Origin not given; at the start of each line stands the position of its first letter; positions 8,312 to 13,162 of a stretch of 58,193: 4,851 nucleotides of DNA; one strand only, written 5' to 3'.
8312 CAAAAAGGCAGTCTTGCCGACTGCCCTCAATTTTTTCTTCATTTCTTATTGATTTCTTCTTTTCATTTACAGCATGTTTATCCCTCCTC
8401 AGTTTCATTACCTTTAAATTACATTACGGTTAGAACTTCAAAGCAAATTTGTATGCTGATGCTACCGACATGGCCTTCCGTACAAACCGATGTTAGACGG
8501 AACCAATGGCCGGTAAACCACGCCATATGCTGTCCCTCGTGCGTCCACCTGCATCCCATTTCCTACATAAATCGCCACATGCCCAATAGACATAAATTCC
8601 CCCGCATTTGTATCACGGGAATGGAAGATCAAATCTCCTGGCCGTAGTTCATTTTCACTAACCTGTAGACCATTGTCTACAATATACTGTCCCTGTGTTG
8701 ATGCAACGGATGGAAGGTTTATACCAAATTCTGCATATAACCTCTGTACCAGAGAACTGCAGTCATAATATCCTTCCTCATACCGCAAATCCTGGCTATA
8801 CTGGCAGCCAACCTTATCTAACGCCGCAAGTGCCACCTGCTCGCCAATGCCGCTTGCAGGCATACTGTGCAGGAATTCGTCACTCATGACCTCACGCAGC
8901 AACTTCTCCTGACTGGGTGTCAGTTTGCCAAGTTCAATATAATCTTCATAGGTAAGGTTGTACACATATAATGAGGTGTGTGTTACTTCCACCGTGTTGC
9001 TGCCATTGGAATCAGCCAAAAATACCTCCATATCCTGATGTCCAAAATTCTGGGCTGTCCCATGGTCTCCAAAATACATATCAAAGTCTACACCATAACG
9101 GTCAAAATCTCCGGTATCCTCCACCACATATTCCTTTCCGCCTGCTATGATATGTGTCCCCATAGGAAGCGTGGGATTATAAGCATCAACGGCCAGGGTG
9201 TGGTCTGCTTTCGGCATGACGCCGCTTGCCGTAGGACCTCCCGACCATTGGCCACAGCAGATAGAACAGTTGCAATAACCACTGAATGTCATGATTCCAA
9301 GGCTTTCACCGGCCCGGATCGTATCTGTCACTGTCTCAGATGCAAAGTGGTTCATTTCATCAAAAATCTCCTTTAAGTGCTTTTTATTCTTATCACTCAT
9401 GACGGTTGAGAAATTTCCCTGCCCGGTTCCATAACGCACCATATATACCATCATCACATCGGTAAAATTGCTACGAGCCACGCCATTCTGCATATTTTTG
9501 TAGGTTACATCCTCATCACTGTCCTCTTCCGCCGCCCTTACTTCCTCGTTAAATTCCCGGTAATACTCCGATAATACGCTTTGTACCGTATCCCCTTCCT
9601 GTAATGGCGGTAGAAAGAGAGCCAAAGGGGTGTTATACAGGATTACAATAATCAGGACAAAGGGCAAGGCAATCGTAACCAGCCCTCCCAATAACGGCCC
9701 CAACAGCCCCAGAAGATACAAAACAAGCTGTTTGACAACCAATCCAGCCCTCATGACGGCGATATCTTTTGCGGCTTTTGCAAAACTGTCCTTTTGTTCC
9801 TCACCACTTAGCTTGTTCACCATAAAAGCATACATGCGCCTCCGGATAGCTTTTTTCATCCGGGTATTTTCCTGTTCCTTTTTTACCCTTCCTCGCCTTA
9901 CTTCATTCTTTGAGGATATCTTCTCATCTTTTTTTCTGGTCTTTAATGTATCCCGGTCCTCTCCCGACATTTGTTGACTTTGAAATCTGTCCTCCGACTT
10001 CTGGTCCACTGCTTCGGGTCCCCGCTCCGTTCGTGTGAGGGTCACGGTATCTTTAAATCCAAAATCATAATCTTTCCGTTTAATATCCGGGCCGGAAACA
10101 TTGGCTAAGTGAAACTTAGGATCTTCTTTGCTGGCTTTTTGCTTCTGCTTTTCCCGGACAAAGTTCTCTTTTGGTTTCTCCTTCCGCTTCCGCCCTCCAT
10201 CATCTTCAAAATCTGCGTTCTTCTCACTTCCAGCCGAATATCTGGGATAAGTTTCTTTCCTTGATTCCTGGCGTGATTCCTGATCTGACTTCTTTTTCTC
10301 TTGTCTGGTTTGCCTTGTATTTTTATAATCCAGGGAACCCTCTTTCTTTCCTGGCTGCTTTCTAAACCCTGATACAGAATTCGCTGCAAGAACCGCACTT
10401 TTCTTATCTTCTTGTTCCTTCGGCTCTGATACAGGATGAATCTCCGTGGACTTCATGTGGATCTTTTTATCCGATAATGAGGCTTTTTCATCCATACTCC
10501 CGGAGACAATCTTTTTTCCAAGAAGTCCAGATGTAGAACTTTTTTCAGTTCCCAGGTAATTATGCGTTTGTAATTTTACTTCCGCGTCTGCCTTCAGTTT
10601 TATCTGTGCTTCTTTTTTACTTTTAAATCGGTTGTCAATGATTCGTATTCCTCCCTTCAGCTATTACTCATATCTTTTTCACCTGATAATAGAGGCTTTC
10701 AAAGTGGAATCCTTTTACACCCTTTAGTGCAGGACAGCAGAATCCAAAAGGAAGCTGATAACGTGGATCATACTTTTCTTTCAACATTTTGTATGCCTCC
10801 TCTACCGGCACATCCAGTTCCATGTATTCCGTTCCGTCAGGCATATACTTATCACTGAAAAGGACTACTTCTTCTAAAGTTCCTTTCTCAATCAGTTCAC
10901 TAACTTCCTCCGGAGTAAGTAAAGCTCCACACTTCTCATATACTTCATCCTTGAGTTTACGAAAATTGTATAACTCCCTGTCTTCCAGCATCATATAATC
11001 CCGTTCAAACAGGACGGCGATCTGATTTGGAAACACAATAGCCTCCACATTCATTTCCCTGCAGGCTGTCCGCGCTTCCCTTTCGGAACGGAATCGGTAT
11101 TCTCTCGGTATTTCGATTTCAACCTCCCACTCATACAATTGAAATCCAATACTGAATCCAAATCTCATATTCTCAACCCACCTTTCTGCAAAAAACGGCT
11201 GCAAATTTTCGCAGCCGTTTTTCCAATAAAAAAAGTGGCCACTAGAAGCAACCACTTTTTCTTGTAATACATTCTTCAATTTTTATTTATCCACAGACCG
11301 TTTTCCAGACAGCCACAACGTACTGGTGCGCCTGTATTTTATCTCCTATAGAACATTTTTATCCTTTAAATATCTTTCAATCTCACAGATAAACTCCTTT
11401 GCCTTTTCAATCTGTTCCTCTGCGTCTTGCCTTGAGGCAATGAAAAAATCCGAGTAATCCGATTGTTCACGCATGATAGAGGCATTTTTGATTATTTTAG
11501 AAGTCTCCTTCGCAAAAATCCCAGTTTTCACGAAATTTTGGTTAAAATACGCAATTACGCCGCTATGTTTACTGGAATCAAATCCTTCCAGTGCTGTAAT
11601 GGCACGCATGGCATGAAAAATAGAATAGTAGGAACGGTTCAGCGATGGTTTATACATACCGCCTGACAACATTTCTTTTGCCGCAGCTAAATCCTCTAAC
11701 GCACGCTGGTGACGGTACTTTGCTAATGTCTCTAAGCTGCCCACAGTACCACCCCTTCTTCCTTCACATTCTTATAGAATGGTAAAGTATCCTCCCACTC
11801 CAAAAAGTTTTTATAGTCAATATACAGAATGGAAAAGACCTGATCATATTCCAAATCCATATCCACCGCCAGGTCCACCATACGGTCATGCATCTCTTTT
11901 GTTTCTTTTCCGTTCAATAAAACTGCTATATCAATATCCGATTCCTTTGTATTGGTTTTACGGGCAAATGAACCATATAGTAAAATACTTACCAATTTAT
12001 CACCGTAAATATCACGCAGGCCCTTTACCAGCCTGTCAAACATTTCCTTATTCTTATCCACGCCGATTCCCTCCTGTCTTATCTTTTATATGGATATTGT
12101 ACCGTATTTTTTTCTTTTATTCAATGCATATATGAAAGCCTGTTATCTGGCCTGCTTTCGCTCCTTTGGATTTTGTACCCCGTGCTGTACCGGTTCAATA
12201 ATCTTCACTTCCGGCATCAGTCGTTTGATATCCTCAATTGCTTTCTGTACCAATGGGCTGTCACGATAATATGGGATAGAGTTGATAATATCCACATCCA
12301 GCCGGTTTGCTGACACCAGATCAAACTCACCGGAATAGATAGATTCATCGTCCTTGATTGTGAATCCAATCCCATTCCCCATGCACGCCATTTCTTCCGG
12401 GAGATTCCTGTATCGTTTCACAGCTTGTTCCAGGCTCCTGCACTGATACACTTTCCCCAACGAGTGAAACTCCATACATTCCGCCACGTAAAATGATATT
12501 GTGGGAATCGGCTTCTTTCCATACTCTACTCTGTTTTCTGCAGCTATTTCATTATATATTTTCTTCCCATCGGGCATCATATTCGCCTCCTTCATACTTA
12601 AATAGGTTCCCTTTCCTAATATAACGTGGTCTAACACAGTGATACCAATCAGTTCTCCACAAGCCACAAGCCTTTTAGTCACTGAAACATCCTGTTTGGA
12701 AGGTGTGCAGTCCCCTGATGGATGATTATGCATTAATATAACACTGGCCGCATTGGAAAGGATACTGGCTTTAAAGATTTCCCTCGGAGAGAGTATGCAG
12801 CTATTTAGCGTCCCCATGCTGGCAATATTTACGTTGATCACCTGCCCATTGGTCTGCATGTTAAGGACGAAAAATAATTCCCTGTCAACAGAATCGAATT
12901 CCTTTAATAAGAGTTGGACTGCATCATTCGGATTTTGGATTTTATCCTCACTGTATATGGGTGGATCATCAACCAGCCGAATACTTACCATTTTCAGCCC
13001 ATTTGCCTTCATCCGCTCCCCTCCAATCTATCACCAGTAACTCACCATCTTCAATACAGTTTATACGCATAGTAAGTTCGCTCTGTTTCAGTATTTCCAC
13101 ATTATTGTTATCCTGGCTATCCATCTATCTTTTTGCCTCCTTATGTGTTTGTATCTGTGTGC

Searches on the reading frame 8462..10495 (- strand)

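Call 62: search_protein_families(library=pfam, proteins=[window:8462-10495:-], max_evalue=0.001)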
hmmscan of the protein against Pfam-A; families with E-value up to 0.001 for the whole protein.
window:8462-10495:- (677 aa): 2 families
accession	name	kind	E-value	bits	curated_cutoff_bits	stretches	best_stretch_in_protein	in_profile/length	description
PF00877.26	NLPC_P60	-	1.3e-13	51.3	23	1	576-663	13-90/105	NlpC/P60 family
PF05708.18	Peptidase_C92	-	0.00053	20.5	27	0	553-606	83-136/166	Permuted papain-like amidase enzyme, YaeF/YiiX, C92 family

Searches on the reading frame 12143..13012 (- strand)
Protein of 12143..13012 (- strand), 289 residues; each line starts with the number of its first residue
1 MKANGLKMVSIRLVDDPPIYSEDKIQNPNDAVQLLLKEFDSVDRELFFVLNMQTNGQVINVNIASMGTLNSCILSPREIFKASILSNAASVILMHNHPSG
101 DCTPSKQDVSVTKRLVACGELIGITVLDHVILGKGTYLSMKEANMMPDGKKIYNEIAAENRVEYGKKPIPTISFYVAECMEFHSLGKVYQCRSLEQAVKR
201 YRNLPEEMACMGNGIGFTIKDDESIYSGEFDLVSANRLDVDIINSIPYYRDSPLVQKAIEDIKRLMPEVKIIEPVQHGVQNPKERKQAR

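Call 62: search_protein_families(library=pfam, proteins=[window:12143-13012:-], max_evalue=0.001)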
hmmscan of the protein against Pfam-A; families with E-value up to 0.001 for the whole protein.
window:12143-13012:- (289 aa): 1 family
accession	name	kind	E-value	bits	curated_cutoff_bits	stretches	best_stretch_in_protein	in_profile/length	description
PF04002.20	RadC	-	1.3e-39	135.3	22.1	1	25-144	1-120/121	RadC-like JAB domain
